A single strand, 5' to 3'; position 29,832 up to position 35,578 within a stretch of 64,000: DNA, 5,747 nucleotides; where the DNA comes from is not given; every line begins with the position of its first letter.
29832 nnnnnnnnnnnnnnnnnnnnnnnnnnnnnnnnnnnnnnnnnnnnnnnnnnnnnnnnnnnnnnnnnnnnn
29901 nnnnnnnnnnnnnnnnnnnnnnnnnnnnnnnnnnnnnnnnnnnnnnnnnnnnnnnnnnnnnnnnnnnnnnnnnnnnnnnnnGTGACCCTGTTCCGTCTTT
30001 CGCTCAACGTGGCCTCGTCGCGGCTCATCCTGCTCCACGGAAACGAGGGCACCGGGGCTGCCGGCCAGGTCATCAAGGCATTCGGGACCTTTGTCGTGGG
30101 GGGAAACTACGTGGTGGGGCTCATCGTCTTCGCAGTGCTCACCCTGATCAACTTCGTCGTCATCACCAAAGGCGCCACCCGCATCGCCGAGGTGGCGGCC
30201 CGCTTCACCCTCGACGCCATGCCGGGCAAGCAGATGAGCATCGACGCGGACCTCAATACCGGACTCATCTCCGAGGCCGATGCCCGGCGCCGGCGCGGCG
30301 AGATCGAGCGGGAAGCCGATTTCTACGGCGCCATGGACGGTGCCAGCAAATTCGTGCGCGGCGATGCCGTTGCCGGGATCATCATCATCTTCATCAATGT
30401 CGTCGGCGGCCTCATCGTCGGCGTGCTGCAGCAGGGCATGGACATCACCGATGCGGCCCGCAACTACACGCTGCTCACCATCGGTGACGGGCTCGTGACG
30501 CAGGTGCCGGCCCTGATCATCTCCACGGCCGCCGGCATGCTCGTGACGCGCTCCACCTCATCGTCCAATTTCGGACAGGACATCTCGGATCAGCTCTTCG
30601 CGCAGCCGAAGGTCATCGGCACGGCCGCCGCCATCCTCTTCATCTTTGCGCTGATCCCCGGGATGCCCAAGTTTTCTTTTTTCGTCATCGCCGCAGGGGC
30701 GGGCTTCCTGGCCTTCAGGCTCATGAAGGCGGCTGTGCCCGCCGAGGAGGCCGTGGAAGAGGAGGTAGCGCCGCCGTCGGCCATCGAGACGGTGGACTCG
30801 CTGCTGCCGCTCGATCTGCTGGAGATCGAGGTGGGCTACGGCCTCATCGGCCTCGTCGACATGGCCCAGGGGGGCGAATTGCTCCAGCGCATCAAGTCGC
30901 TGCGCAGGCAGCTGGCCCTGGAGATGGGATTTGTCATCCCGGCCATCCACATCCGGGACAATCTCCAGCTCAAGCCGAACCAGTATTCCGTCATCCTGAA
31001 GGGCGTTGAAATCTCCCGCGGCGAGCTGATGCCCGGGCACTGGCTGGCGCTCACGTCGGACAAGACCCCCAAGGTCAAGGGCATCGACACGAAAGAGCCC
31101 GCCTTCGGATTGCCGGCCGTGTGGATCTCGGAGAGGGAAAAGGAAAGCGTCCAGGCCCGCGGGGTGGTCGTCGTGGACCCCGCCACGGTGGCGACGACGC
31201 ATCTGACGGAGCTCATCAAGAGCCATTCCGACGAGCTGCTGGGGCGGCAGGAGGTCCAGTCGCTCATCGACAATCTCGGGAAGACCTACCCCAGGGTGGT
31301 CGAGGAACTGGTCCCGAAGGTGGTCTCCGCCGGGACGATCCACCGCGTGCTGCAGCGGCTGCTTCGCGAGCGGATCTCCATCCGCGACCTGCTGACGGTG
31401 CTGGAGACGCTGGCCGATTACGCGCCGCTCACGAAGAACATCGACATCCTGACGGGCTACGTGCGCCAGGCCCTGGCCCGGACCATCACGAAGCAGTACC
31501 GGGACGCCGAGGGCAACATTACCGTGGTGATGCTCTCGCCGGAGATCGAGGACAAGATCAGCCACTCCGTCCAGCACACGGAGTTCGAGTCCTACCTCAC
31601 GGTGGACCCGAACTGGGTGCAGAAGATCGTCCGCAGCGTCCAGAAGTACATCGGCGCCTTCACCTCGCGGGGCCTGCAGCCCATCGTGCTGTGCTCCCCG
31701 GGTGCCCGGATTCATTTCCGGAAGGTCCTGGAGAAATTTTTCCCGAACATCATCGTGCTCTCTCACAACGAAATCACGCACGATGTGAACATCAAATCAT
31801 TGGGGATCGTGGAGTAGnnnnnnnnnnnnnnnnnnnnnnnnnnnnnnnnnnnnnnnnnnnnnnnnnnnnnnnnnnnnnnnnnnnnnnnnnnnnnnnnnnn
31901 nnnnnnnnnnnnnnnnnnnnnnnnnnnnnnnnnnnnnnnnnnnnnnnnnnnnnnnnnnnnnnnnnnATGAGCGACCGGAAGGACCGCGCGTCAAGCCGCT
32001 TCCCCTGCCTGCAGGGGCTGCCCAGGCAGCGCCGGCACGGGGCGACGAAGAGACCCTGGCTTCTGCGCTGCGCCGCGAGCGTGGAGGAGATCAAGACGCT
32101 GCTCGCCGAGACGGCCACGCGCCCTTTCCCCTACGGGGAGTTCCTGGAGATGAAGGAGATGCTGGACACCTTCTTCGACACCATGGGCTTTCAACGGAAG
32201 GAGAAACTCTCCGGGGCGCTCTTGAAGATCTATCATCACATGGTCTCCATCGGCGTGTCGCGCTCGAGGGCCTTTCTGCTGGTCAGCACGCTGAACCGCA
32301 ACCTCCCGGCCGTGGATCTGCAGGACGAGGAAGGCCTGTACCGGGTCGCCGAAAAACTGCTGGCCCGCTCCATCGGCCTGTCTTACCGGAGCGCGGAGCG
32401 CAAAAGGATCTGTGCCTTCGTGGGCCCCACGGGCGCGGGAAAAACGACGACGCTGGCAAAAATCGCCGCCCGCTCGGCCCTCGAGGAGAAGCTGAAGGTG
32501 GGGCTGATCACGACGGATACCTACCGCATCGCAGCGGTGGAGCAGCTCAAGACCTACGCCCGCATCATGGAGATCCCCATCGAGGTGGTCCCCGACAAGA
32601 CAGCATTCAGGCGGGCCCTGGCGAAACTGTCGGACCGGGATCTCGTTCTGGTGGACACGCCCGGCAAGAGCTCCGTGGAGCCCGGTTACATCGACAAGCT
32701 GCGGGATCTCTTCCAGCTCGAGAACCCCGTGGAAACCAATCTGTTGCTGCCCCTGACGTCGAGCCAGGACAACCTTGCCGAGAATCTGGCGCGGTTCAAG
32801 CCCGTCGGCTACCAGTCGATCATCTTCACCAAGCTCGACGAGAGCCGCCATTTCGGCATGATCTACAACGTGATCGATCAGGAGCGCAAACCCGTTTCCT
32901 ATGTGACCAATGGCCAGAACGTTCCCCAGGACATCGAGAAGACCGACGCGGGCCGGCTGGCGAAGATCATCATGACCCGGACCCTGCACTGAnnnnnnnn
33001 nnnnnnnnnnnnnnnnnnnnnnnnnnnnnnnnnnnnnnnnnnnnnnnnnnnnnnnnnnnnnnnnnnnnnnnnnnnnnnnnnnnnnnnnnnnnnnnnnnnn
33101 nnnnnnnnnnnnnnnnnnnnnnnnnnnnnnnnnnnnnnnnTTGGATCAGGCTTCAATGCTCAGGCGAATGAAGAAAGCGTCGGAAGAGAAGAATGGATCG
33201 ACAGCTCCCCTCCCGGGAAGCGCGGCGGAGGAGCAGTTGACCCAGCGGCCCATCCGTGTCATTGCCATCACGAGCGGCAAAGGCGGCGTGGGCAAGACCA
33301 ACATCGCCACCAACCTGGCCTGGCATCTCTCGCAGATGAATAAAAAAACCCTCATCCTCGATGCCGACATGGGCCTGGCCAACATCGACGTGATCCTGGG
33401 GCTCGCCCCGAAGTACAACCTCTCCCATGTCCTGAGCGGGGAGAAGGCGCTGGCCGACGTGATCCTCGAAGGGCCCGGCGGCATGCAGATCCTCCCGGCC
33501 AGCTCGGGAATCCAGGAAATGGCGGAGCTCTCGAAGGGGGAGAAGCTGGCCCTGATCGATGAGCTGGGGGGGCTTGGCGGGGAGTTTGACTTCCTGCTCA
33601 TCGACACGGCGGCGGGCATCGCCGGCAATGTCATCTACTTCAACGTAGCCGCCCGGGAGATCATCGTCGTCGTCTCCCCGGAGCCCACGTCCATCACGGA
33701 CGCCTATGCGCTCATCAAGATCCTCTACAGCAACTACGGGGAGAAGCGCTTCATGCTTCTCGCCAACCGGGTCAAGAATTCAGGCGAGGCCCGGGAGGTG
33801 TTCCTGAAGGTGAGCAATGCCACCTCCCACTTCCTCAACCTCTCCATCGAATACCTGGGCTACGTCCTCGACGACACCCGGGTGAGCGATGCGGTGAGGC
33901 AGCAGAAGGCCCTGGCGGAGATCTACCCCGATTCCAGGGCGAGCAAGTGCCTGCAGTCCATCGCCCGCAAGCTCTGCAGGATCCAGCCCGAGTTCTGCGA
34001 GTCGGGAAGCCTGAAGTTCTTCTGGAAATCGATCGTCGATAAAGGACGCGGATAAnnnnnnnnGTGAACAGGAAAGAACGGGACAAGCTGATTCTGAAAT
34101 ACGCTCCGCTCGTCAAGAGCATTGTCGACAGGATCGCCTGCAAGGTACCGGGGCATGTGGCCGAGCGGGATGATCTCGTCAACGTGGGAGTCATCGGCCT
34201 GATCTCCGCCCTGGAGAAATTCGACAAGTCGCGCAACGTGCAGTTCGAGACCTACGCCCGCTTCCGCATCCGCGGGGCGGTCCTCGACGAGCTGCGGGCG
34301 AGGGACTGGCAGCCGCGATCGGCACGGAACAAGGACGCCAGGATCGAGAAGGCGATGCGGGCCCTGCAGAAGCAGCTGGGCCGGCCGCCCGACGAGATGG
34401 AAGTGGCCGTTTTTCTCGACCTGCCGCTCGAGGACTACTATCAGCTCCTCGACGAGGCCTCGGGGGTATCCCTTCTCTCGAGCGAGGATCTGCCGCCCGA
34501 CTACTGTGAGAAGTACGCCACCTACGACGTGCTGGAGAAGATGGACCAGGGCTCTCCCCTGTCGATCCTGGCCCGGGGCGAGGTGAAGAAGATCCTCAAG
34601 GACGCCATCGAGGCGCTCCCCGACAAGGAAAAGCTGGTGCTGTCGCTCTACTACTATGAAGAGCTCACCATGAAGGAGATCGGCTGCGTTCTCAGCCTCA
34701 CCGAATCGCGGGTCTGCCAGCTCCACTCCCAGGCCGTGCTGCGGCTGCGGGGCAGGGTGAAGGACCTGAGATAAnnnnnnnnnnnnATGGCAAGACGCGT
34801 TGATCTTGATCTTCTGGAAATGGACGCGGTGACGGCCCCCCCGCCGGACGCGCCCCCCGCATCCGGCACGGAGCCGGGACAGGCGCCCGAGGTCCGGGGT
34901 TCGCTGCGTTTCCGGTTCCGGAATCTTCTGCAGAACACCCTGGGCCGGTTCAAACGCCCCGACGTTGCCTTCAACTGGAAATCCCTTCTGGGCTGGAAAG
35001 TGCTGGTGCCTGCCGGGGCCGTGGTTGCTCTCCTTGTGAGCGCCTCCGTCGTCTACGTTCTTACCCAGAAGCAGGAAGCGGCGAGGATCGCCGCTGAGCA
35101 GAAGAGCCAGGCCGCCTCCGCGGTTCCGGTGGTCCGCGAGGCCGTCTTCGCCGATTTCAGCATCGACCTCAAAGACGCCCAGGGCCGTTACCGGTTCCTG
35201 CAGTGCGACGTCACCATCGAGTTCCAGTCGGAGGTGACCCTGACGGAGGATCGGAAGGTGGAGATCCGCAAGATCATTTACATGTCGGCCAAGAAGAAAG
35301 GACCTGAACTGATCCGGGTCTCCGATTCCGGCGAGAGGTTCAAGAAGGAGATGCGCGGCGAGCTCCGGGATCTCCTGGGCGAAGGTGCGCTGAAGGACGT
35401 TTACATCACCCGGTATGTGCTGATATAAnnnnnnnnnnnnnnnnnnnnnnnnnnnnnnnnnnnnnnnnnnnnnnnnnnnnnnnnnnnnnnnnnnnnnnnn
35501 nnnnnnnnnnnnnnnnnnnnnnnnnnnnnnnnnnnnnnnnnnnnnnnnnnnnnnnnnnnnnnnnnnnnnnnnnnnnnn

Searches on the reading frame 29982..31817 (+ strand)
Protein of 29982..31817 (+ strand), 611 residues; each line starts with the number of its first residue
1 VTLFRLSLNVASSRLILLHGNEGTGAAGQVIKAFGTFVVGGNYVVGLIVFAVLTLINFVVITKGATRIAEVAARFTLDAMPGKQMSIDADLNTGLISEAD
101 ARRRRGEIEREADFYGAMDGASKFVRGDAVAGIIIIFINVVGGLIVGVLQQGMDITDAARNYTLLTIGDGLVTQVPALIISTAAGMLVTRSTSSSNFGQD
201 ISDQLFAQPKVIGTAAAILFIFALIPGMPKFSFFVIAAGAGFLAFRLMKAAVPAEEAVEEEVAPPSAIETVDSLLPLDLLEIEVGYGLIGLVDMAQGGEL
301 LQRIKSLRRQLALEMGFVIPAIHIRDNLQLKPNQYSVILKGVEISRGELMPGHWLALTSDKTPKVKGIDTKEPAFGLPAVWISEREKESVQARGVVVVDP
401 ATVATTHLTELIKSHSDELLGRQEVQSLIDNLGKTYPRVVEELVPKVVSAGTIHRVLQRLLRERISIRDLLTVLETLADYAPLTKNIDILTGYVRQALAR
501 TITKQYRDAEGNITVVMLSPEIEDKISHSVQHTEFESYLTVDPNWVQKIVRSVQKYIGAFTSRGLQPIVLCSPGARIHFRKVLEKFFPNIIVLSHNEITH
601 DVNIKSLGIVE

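Call 57: search_protein_families(library=pfam, max_evalue=0.00001, proteins=[window:29982-31817:+])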
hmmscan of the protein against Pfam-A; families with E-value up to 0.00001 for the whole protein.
window:29982-31817:+ (611 aa): 1 family
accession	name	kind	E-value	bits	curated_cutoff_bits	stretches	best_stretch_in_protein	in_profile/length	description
PF00771.25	FHIPEP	-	3.4e-254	845.7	29.1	1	1-602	51-656/657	FHIPEP family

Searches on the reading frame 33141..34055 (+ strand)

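Call 74: search_protein_families(library=pfam, max_evalue=0.00001, proteins=[window:33141-34055:+])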
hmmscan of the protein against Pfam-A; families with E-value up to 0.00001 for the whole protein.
window:33141-34055:+ (304 aa): 6 families
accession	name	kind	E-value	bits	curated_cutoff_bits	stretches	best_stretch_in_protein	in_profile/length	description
PF13614.12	AAA_31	-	1.6e-17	64.4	27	1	39-194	2-163/177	AAA domain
PF10609.15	ParA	-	4.7e-17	62.7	27.1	1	39-90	4-55/246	NUBPL iron-transfer P-loop NTPase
PF01656.29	CbiA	-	7.7e-14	52.2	25.4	1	41-256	1-123/125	CobQ/CobB/MinD/ParA nucleotide binding domain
PF02374.21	ArsA_ATPase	-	3.1e-08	33.6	24.3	1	43-76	5-38/305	Anion-transporting ATPase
PF06564.18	CBP_BcsQ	-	2.2e-07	31.1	21.3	1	40-276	3-231/234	Cellulose biosynthesis protein BcsQ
PF00142.24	Fer4_NifH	-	3.2e-07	30.5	25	1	41-279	3-245/271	4Fe-4S iron sulfur cluster binding proteins, NifH/frxC family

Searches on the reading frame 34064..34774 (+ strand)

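Call 74: search_protein_families(library=pfam, max_evalue=0.00001, proteins=[window:34064-34774:+])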
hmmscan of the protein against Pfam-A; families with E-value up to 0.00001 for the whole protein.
window:34064-34774:+ (236 aa): 4 families
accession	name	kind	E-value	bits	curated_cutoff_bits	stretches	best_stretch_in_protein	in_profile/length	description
PF04545.22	Sigma70_r4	-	1.4e-15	56.9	24.1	1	181-229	1-49/50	Sigma-70, region 4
PF04542.20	Sigma70_r2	-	6.2e-15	55.2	24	1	9-82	1-70/71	Sigma-70 region 2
PF04539.22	Sigma70_r3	-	4.2e-09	36.8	25.3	1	93-142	5-54/78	Sigma-70 region 3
PF08281.18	Sigma70_r4_2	-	1.1e-08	35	25.7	1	177-228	3-54/54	Sigma-70, region 4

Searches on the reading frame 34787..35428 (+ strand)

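Call 74: search_protein_families(library=pfam, max_evalue=0.00001, proteins=[window:34787-35428:+])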
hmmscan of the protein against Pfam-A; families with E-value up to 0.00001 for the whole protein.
window:34787-35428:+ (213 aa): 1 family
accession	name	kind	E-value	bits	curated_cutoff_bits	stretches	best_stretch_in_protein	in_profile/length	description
PF03748.19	FliL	-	1.1e-09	39.2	24.6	1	123-211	6-101/103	Flagellar basal body-associated protein FliL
